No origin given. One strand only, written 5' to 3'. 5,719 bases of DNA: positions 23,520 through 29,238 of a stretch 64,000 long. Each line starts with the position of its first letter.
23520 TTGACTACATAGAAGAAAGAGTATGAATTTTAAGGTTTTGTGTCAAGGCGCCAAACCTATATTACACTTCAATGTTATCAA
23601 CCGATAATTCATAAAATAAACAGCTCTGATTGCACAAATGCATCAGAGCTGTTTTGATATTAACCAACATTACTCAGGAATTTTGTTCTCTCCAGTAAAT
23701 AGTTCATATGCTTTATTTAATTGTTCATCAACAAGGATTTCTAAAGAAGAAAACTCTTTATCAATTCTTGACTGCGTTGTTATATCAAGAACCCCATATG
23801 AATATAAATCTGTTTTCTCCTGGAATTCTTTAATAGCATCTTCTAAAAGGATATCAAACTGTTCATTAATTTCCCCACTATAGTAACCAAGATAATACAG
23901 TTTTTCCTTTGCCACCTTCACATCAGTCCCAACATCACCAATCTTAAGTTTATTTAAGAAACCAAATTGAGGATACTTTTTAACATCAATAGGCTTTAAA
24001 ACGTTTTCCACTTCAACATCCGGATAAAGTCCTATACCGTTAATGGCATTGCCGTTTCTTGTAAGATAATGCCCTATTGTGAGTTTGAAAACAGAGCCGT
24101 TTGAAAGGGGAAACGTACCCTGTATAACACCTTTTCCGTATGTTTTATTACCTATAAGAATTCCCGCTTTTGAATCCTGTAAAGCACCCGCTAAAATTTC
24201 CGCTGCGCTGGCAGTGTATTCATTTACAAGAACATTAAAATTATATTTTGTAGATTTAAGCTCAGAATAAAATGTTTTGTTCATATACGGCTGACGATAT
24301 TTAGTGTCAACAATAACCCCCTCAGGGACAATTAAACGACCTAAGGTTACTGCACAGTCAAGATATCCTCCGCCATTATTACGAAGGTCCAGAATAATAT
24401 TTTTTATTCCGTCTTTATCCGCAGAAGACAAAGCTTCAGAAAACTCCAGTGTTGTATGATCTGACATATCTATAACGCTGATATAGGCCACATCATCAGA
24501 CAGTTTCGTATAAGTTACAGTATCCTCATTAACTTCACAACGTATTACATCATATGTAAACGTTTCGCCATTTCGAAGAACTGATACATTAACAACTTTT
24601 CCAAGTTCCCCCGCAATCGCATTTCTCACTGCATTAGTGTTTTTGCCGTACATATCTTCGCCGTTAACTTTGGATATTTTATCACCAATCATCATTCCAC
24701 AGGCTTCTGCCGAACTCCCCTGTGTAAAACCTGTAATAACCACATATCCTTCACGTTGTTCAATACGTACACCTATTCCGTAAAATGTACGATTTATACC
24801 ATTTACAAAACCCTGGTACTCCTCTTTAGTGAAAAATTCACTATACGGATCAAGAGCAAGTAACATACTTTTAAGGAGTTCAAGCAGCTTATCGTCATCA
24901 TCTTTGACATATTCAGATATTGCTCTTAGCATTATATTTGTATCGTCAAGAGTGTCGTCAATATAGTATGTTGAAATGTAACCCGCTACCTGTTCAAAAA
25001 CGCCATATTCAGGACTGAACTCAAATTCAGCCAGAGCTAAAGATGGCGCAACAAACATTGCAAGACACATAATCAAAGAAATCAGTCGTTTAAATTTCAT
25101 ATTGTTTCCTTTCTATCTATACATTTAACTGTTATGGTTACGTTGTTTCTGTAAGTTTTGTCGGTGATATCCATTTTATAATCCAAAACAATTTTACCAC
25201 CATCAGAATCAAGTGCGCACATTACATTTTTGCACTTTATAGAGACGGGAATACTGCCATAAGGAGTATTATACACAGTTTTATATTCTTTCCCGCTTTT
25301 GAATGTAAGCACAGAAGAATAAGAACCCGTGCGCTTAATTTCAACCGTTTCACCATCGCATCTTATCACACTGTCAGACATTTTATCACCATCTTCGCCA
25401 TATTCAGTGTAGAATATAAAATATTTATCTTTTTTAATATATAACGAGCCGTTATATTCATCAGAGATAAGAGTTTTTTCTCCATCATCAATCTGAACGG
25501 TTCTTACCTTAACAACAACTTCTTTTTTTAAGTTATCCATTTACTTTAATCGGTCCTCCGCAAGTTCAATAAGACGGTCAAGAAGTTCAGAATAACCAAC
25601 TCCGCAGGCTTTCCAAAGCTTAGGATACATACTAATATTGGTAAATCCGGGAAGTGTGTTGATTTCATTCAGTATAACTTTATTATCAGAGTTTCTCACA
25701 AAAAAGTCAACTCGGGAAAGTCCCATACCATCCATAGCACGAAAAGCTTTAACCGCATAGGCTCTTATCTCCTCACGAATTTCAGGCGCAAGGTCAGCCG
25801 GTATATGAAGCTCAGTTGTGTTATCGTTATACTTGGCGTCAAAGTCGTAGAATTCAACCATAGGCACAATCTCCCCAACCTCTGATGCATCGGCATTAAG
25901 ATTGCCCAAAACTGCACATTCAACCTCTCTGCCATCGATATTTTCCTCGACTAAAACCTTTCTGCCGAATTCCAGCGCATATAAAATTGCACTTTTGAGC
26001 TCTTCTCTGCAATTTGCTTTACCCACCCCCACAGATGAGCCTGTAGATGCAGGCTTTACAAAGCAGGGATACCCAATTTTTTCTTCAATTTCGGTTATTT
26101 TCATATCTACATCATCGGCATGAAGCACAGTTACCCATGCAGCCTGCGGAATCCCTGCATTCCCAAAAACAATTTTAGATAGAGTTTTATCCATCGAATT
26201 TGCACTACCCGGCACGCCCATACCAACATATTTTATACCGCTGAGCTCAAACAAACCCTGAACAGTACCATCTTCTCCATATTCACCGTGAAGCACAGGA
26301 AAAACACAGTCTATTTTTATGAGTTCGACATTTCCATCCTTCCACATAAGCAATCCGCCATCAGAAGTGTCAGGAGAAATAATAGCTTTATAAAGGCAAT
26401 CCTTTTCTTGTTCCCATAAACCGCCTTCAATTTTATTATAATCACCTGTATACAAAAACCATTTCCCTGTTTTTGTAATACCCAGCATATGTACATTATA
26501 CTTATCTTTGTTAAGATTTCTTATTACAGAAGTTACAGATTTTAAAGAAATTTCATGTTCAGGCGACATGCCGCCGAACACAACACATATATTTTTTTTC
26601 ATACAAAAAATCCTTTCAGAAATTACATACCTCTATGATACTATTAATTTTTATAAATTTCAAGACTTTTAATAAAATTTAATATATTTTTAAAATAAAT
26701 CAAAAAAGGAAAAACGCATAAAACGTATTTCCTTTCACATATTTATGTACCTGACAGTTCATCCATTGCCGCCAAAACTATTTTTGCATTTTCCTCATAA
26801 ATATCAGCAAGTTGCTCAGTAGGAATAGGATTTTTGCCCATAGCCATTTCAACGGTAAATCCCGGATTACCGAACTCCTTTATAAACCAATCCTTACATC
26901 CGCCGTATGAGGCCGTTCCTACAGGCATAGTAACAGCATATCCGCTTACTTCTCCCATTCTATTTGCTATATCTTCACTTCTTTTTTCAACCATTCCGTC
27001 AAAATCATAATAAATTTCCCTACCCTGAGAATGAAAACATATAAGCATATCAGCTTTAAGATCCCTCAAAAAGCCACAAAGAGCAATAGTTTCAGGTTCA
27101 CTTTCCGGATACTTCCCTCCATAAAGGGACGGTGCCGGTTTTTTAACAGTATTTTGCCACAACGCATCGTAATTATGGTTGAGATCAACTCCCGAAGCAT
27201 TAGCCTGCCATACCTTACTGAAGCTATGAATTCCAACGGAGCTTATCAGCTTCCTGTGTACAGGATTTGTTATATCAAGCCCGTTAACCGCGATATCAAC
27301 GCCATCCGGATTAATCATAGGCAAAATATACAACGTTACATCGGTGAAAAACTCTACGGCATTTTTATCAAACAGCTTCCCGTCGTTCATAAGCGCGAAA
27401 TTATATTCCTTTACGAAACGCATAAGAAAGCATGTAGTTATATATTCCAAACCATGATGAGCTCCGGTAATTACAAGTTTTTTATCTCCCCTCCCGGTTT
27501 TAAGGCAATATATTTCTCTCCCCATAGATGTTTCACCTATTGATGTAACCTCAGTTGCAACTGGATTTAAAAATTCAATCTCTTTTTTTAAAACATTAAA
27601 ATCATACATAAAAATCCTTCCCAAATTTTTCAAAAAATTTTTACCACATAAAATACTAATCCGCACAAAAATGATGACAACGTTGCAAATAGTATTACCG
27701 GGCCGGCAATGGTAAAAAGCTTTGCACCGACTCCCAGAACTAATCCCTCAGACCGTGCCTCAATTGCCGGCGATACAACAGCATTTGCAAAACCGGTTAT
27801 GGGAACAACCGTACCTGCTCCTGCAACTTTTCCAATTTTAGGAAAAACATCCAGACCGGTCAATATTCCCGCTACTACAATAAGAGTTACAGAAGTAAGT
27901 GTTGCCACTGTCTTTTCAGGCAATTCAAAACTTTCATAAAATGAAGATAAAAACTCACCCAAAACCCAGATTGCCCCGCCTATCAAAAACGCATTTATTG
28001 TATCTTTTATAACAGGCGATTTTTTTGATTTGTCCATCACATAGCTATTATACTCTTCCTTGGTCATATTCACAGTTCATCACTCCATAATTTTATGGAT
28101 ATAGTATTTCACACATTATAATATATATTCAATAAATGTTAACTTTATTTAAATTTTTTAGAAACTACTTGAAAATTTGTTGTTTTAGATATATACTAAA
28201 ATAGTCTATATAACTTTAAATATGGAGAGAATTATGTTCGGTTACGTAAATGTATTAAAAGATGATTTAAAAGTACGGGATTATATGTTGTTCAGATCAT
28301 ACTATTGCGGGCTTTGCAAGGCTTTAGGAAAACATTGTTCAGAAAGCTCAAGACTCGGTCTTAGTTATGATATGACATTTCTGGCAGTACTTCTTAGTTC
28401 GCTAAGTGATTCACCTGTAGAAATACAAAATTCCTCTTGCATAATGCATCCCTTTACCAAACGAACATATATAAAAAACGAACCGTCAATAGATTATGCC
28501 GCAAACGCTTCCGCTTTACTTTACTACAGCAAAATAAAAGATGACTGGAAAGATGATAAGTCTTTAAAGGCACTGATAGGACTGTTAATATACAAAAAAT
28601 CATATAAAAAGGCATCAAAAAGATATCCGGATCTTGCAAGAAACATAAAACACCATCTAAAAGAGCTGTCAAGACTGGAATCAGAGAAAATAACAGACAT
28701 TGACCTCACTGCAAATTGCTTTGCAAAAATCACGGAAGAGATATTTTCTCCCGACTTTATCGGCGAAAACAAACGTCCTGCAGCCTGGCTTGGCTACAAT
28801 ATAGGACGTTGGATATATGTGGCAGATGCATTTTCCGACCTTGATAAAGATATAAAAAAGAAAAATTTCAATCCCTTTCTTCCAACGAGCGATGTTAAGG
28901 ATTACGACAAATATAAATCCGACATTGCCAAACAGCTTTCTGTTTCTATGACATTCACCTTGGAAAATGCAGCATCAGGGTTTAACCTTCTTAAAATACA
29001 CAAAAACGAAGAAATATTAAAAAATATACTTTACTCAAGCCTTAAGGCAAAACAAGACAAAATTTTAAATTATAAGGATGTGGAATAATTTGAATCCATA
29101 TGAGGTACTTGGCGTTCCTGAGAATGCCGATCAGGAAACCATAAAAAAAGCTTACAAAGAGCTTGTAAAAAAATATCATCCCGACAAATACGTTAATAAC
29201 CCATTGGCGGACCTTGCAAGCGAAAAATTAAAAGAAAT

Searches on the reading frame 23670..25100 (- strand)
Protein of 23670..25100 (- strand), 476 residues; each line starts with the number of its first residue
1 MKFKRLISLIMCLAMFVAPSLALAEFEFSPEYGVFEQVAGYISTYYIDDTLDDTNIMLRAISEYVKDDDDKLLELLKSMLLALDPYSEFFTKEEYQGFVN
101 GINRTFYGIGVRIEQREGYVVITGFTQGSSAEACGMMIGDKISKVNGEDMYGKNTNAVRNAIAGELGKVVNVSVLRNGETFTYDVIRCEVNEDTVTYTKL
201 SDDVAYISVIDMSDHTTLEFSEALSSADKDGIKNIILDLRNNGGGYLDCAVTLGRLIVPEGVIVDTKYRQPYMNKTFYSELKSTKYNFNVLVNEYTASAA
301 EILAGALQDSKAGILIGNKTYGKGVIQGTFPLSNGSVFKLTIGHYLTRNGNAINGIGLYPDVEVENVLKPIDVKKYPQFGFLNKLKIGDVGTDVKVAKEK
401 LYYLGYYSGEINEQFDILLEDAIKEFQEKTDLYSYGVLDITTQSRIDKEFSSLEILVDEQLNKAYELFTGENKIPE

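Call 37: search_protein_families(library=pfam, proteins=[window:23670-25100:-], max_evalue=1e-8)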
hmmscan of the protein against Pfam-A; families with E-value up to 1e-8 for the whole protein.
window:23670-25100:- (476 aa): 1 family
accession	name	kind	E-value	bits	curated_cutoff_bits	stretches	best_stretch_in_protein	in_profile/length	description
PF03572.23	Peptidase_S41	-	3.4e-47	160.5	24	1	203-364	1-165/165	Peptidase family S41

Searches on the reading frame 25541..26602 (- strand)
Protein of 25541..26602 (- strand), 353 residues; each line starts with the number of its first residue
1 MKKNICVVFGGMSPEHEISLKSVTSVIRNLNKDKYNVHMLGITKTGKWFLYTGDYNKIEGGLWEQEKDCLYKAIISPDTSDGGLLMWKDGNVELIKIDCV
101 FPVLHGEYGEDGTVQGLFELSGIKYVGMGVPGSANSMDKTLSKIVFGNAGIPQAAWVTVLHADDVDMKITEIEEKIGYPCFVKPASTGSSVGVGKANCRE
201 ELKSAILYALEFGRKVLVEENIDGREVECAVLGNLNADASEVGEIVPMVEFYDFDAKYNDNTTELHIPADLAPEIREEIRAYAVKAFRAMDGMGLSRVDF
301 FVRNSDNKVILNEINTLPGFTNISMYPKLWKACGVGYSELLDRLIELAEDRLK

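Call 37: search_protein_families(library=pfam, proteins=[window:25541-26602:-], max_evalue=1e-8)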
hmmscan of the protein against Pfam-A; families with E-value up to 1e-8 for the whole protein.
window:25541-26602:- (353 aa): 4 families
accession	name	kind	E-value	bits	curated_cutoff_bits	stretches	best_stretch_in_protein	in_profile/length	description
PF07478.18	Dala_Dala_lig_C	-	2.4e-73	246.4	24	1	147-346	3-204/204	D-ala D-ala ligase C-terminus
PF01820.27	Dala_Dala_lig_N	-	7.7e-35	120.5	34.6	1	4-127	1-120/121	D-ala D-ala ligase N-terminus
PF02222.28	ATP-grasp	-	2.9e-12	47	27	1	148-315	5-160/179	ATP-grasp domain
PF02786.22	CPSase_L_D2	-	2.9e-11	43.7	19.8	1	168-316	29-178/211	Carbamoyl-phosphate synthase L chain, ATP binding domain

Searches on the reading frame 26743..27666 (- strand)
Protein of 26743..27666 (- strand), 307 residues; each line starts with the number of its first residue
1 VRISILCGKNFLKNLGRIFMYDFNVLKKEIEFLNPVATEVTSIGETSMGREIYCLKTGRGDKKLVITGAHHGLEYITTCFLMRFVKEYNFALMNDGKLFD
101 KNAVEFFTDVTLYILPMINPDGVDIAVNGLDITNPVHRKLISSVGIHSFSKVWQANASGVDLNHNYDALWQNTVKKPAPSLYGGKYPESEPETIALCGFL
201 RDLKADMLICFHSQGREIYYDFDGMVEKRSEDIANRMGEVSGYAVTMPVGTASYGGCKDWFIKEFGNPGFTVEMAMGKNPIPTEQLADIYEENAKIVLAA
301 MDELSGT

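Call 37: search_protein_families(library=pfam, proteins=[window:26743-27666:-], max_evalue=1e-8)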
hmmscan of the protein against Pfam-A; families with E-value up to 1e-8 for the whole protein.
window:26743-27666:- (307 aa): 1 family
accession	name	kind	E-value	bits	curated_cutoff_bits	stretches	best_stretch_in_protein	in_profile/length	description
PF00246.29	Peptidase_M14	-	1e-31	111.1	21.6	1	30-294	8-284/286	Zinc carboxypeptidase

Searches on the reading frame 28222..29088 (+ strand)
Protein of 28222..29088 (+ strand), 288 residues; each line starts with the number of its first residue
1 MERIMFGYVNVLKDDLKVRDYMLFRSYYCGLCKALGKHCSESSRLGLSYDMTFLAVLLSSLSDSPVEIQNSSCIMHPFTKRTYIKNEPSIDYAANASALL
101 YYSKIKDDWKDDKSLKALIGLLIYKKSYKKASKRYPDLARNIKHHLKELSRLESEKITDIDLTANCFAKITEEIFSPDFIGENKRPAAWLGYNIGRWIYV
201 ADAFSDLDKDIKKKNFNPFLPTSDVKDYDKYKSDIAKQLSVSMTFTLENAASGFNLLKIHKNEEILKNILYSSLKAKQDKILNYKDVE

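Call 38: search_protein_families(library=pfam, proteins=[window:28222-29088:+], max_evalue=1e-8)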
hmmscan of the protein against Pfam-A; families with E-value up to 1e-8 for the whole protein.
window:28222-29088:+ (288 aa): 1 family
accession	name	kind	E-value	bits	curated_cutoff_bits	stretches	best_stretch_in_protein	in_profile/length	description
PF18937.5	DUF5685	-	8.2e-91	304.6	26.7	1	5-279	1-271/272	Family of unknown function (DUF5685)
